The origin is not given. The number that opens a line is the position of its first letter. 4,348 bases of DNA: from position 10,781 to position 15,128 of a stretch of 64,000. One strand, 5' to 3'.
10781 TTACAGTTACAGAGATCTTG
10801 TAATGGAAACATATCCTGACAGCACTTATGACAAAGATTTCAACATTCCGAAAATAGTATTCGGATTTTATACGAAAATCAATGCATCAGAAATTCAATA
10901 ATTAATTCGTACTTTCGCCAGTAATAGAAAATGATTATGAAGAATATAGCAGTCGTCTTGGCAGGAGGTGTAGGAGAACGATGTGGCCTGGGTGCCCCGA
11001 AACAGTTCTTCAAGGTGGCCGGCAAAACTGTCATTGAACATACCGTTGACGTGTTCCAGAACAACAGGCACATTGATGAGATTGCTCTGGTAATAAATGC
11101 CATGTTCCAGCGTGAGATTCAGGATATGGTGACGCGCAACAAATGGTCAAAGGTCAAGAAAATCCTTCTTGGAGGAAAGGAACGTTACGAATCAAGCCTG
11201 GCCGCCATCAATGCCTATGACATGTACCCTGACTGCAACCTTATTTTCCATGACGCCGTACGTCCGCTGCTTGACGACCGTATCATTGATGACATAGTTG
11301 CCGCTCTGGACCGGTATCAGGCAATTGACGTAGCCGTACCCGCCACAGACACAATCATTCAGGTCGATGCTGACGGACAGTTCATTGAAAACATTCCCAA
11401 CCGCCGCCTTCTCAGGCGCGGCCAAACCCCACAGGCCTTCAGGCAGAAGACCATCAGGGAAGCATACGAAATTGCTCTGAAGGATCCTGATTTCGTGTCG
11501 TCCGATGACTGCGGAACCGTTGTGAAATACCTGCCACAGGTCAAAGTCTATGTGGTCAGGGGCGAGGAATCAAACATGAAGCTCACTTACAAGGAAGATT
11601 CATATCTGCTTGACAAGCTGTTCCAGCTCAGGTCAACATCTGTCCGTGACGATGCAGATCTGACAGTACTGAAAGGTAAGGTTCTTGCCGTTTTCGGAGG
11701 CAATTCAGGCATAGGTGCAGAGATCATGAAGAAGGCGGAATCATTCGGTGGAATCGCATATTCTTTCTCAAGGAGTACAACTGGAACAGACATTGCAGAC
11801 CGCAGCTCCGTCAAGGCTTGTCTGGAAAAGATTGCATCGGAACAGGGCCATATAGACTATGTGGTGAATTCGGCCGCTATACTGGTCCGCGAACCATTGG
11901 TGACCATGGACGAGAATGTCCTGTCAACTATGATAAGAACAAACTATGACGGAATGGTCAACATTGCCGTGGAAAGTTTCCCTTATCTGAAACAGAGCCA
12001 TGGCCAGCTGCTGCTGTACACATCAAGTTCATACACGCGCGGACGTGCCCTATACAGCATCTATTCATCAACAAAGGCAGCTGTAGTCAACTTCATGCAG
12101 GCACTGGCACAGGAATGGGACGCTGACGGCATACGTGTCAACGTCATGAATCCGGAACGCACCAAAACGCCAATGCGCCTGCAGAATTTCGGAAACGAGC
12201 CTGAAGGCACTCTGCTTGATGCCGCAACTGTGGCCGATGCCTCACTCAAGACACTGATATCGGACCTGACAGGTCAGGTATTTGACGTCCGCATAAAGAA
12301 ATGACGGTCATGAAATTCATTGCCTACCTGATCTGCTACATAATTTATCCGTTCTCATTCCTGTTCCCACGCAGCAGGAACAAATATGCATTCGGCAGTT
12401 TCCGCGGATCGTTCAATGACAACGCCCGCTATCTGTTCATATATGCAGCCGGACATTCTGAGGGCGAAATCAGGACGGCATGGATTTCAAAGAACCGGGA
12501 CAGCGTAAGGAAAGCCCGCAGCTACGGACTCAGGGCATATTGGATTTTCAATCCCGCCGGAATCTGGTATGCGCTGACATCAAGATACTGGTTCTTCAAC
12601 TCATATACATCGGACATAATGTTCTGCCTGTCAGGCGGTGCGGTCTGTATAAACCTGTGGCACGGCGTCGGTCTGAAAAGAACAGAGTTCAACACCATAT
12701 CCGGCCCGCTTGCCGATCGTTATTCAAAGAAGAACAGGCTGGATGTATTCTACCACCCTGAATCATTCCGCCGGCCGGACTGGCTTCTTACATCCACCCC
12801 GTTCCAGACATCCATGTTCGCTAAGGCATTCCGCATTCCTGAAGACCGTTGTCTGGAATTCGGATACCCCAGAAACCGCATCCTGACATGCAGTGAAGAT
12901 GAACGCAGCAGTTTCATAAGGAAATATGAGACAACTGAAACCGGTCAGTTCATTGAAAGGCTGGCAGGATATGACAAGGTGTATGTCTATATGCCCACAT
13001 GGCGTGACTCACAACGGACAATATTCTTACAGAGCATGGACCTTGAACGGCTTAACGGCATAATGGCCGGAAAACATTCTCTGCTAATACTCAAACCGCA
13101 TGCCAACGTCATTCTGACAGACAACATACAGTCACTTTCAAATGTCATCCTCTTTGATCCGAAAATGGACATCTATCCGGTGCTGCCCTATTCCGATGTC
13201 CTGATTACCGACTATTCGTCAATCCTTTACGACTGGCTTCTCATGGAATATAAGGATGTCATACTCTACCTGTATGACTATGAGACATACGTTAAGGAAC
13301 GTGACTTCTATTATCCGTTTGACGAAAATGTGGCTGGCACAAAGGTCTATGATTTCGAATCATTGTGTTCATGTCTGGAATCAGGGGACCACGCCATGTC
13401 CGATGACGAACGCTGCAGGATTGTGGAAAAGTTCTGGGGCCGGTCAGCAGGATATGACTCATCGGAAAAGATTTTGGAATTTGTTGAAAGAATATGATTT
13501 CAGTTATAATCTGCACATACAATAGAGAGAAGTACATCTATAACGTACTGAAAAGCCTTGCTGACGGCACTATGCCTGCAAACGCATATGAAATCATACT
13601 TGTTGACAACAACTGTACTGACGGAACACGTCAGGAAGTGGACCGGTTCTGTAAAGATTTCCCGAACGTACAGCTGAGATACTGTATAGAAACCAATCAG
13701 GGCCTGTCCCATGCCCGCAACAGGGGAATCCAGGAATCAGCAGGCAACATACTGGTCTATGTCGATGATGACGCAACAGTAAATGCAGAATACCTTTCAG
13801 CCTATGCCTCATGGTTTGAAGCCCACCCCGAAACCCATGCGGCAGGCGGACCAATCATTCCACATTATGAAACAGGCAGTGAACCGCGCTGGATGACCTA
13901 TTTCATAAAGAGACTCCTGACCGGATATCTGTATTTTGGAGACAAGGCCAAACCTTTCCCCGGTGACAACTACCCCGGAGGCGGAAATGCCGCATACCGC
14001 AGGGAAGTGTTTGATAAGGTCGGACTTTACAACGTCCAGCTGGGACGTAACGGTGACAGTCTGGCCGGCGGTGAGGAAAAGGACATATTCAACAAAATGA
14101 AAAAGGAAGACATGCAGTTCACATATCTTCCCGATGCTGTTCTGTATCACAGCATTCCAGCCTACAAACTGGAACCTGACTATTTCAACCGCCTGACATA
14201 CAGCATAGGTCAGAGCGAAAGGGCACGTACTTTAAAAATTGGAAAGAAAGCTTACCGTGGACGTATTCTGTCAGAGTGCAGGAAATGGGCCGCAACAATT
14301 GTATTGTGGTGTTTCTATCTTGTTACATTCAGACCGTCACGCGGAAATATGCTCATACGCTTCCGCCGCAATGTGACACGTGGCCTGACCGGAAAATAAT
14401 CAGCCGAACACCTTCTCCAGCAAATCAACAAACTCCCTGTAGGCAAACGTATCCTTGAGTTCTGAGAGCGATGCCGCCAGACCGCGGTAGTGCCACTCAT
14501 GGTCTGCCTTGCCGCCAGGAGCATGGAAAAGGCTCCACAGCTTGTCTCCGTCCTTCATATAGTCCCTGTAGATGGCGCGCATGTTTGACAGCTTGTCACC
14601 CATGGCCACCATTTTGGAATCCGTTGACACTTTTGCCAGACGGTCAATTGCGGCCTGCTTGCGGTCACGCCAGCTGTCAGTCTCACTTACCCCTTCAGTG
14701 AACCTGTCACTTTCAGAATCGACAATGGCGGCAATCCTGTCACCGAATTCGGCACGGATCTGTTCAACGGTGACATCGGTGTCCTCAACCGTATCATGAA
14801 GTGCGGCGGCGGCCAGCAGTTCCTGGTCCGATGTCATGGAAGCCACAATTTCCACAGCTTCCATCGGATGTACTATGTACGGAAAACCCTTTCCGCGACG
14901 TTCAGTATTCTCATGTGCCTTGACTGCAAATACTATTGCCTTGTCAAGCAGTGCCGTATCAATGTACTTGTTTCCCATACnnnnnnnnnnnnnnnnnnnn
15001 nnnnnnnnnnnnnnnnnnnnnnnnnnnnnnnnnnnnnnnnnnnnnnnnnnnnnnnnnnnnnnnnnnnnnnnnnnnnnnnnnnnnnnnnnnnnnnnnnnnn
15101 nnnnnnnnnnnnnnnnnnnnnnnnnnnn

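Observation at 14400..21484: Sigma-less partner-switching module physically wired to an alarmone synthetase/hydrolase operon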

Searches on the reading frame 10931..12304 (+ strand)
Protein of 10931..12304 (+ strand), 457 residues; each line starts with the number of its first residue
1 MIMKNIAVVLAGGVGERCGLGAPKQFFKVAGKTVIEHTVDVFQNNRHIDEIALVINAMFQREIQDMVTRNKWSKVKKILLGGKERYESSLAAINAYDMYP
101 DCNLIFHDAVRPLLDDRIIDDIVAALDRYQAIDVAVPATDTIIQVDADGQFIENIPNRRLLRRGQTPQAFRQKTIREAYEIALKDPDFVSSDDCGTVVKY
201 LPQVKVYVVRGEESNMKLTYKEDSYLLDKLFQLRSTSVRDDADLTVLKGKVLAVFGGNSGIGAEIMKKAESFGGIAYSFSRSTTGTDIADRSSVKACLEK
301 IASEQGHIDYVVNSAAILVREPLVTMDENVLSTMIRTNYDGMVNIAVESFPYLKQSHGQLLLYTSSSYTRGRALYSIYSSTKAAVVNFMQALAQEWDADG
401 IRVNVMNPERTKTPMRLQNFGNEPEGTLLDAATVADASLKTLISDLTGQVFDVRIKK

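Call 24: search_protein_families(library=pfam, proteins=[window:10931-12304:+], max_evalue=0.0001)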
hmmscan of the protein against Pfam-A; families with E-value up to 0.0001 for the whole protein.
window:10931-12304:+ (457 aa): 5 families
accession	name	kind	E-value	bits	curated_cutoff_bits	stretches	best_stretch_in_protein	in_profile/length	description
PF01128.25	IspD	-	4.8e-44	151.2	27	1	6-224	2-212/221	2-C-methyl-D-erythritol 4-phosphate cytidylyltransferase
PF00106.31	adh_short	-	5.3e-28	98.3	26.6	1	282-417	52-188/195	short chain dehydrogenase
PF13561.12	adh_short_C2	-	5.6e-25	88.7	27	1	275-422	39-186/236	Enoyl-(Acyl carrier protein) reductase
PF12804.13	NTP_transf_3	-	1.9e-09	38.4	27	1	7-140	1-124/160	MobA-like NTP transferase domain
PF08659.16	KR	-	5.7e-08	33.3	22.6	1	286-407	60-174/180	KR domain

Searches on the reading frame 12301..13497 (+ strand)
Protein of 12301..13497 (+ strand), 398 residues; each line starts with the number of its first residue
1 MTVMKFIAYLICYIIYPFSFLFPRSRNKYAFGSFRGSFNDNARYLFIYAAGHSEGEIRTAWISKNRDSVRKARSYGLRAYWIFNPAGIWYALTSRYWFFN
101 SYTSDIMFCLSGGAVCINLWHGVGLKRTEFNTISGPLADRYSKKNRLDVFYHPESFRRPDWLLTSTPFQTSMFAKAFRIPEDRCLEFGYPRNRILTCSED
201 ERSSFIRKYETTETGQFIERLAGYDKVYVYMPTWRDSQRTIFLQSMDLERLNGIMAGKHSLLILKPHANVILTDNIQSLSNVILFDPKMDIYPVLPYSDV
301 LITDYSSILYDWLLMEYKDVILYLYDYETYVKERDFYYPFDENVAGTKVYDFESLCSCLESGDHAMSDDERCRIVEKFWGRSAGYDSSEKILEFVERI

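Call 24: search_protein_families(library=pfam, proteins=[window:12301-13497:+], max_evalue=0.0001)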
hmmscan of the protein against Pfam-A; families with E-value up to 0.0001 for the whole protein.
window:12301-13497:+ (398 aa): 1 family
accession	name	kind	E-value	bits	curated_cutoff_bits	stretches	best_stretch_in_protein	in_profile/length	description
PF04464.20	Glyphos_transf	-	1.4e-53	182.6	22.1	1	16-396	3-366/367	CDP-Glycerol:Poly(glycerophosphate) glycerophosphotransferase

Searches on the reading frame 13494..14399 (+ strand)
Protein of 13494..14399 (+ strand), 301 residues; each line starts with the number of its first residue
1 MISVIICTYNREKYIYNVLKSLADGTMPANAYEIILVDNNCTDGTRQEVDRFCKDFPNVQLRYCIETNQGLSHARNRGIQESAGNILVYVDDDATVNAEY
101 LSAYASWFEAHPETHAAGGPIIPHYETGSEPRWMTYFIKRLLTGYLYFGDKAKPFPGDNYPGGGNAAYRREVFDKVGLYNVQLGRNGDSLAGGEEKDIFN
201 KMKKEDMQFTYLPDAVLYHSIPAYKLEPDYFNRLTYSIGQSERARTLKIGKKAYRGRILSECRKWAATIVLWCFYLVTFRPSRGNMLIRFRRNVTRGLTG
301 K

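Call 3: search_protein_families(library=pfam, proteins=[window:13494-14399:+], max_evalue=0.01)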
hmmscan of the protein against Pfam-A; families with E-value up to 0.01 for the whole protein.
window:13494-14399:+ (301 aa): 4 families
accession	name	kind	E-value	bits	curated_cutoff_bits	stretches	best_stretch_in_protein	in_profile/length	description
PF00535.33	Glycos_transf_2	-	5.6e-30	104.9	23.3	1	3-176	1-167/168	Glycosyl transferase family 2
PF13641.12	Glyco_tranf_2_3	-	1.4e-15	58.4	27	1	2-224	3-216/230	Glycosyltransferase like family 2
PF13632.12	Glyco_trans_2_3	-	1e-08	35.7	27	1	87-274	2-167/198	Glycosyl transferase family group 2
PF10111.15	Glyco_tranf_2_2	-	1.3e-08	35.1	27.3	1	3-106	1-104/276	Glycosyltransferase like family 2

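Call 4: search_protein_families(library=ncbifam, proteins=[window:13494-14399:+], max_evalue=0.01)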
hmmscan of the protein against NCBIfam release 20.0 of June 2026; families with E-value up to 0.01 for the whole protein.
window:13494-14399:+ (301 aa): 24 families
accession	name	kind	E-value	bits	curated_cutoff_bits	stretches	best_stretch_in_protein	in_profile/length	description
NF038302.1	EPS_HpsE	equivalog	1.1e-38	132.9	300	1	2-249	3-253/307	hormogonium polysaccharide biosynthesis glycosyltransferase HpsE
NF041875.1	EPS_EpsD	equivalog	3.2e-31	108.9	370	1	2-227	1-214/325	exopolysaccharide biosynthesis glycosyltransferase EpsD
NF041394.1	GtaseAglG_Halo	equivalog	1.2e-28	100.3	440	1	2-244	3-240/304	glucosyl-dolichyl phosphate glucuronosyltransferase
NF038299.1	EPS_HpsN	equivalog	2.9e-20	72.5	425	1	1-122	2-120/317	hormogonium polysaccharide biosynthesis glycosyltransferase HpsN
TIGR03111.1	glyc2_xrt_Gpos1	hypoth_equivalog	2.2e-19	69.6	363.95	1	2-246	51-292/439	TIGR03111 family XrtG-associated glycosyltransferase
NF007482.0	PRK10073.1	equivalog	6.1e-16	58.3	423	1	2-99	8-101/334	glycosyltransferase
TIGR03965.1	mycofact_glyco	equivalog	1.9e-13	50.1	280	1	2-237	76-297/467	mycofactocin biosynthesis glycosyltransferase MftF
NF047683.1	TeichurnBiosyTuaG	equivalog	7.1e-12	45.5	400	1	2-103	8-106/252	teichuronic acid biosynthesis protein TuaG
TIGR03937.1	PgaC_IcaA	equivalog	1.8e-11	43.6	422.3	1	1-119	46-161/407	poly-beta-1,6-N-acetyl-D-glucosamine synthase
NF050050.1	ProtGlycPglI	equivalog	8.8e-11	41.7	500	1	2-101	4-101/306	GalNAc(5)-diNAcBac-PP-undecaprenol beta-1,3-glucosyltransferase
TIGR04440.1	glyco_TIGR04440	domain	8.4e-09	35.5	70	1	2-124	2-122/215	TIGR00180 family glycosyltransferase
TIGR04283.1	glyco_like_mftF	equivalog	2.7e-08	33.7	182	1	2-113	1-101/221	TIGR04283 family arsenosugar biosynthesis glycosyltransferase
NF053739.1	GlytfEpsEBac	equivalog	5.2e-08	32.2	450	1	2-130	3-129/265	glycosyltransferase EpsE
TIGR04195.1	S_glycosyl_SunS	equivalog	3.3e-07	29.5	350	1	2-94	59-142/421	SunS family peptide S-glycosyltransferase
NF041865.1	EpsU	equivalog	3.9e-07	29.4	700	1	3-115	42-154/394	exopolysaccharide biosynthesis GT2 family glycosyltransferase EpsU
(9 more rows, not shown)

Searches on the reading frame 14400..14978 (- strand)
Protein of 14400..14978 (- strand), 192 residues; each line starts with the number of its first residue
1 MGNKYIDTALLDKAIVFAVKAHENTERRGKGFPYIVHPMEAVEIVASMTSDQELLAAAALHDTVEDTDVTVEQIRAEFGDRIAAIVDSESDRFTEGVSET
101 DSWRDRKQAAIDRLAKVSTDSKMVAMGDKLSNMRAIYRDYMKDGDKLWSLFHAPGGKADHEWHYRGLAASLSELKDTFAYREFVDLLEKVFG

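Call 3: search_protein_families(library=pfam, proteins=[window:14400-14978:-], max_evalue=0.01)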
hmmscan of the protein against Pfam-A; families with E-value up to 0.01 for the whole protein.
window:14400-14978:- (192 aa): 3 families
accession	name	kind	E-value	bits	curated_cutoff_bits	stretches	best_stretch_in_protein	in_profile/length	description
PF13328.12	HD_4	-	2.9e-20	73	27.2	1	14-136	1-127/156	HD domain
PF01966.28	HD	-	0.0027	18.4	22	1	35-94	2-90/116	HD domain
PF23921.1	DUF7260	-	0.0038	17.1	27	1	61-98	78-114/242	Domain of unknown function (DUF7260)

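Call 4: search_protein_families(library=ncbifam, proteins=[window:14400-14978:-], max_evalue=0.01)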
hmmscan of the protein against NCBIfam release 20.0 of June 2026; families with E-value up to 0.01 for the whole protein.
window:14400-14978:- (192 aa): 2 families
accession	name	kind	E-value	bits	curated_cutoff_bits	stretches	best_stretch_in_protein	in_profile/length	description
TIGR00691.1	spoT_relA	subfamily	6.2e-21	74.4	499.2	1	14-136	1-122/687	RelA/SpoT family protein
NF008303.0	PRK11092.1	equivalog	1.5e-17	63.1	947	1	10-117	22-122/702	bifunctional GTP diphosphokinase/guanosine-3',5'-bis pyrophosphate 3'-pyrophosphohydrolase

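Call 6: search_protein_families(library=padloc, proteins=[window:14400-14978:-], max_evalue=0.01)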
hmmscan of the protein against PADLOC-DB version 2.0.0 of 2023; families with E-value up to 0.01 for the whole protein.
window:14400-14978:- (192 aa): 0 families

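Call 73: search_solved_structures(query=window:14403-14978:-, max_evalue=0.01)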
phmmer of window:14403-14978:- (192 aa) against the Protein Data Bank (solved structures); distinct sequences matched with E-value up to 0.01: 22.
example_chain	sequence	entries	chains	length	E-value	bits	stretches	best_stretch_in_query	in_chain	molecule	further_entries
4yf1_A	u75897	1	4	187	3.1e-20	76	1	11-169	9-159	Lmo0812 protein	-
7qoe_A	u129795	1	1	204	4.2e-20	75.6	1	12-168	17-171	HDc domain-containing protein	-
7qoc_A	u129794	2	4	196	4.8e-19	72.2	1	11-166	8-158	Guanosine polyphosphate pyrophosphohydrolases/synthetases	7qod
3nr1_A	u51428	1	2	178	1.5e-14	57.5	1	9-138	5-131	HD domain-containing protein 3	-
1vj7_A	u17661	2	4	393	2.5e-14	56.8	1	6-137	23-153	Bifunctional RELA/SPOT | Bifunctional (p)ppGpp synthase/hydrolase RelA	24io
8acu_A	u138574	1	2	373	3.6e-14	56.3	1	9-136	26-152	GTP pyrophosphokinase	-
5xnx_A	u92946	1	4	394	4.3e-14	56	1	7-136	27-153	Bifunctional (p)ppGpp synthase/hydrolase RelA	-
6yxa_A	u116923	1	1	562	7.5e-14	55.2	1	9-136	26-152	GTP pyrophosphokinase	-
5vxa_A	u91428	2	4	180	1.3e-13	54.5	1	9-138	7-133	Guanosine-3',5'-bis(diphosphate) 3'-pyrophosphohydrolase MESH1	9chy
8fr8_I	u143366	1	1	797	5e-13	52.6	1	7-135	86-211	GTP pyrophosphokinase RelA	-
6s2t_A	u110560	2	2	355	1.9e-12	50.7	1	11-136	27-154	(P)ppGpp synthetase I, SpoT/RelA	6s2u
7ohg_A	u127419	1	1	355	1.9e-12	50.7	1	11-136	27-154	Guanosine-3',5'-bis(Diphosphate) 3'-pyrophosphohydrolase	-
6s2v_A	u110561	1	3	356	1.9e-12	50.7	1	11-136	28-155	(P)ppGpp synthetase I, SpoT/RelA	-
9s6k_B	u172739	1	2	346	7.6e-12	48.7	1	4-95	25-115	GTP pyrophosphokinase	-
7oiw_A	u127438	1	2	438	2.1e-11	47.3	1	14-136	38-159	GTP pyrophosphokinase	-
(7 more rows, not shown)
